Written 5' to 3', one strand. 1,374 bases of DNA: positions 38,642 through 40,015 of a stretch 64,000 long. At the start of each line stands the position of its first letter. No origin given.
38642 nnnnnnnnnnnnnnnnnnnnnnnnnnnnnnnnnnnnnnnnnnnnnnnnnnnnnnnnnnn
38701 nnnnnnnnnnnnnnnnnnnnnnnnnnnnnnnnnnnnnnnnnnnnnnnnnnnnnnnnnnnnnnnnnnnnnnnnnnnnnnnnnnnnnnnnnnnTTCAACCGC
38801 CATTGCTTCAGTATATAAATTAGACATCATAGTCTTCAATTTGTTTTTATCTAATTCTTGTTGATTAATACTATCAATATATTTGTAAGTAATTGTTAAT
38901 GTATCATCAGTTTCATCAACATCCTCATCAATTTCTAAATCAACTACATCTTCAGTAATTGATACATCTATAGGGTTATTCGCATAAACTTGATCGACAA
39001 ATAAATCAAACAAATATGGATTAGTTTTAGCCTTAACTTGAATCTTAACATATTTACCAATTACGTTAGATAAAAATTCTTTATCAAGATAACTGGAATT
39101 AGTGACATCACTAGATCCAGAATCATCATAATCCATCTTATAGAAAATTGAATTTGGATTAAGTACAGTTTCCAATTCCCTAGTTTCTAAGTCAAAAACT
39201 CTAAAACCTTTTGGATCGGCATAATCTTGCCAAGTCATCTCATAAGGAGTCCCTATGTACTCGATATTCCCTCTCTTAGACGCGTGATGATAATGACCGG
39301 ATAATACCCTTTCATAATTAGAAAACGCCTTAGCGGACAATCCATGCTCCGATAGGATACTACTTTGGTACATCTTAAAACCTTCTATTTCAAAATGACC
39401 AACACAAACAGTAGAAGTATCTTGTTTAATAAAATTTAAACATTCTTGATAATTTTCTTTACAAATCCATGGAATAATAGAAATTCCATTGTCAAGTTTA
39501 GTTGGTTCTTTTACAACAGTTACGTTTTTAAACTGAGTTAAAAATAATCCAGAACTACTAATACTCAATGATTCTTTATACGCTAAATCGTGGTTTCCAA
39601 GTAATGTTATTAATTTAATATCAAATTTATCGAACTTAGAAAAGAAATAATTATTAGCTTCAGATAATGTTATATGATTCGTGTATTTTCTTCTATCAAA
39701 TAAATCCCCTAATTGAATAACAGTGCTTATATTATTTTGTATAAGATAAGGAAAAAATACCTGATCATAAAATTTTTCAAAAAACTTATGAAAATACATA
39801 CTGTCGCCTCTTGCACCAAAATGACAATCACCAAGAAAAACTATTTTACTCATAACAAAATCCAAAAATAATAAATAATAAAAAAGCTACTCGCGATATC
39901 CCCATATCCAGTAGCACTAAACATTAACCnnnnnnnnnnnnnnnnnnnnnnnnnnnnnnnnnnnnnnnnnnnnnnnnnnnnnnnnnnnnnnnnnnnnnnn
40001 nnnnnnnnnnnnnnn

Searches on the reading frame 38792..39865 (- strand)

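Call 6: search_protein_families(library=pfam, proteins=[window:38792-39865:-], max_evalue=0.1)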
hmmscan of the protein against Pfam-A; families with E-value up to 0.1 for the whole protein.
window:38792-39865:- (358 aa): 2 families
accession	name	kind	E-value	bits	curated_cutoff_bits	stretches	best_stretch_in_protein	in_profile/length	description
PF00149.33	Metallophos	-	1.5e-08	35.8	21.5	1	7-193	2-189/191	Calcineurin-like phosphoesterase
PF08925.16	DUF1907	-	0.095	12.5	25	0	130-205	207-274/285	Domain of Unknown Function (DUF1907)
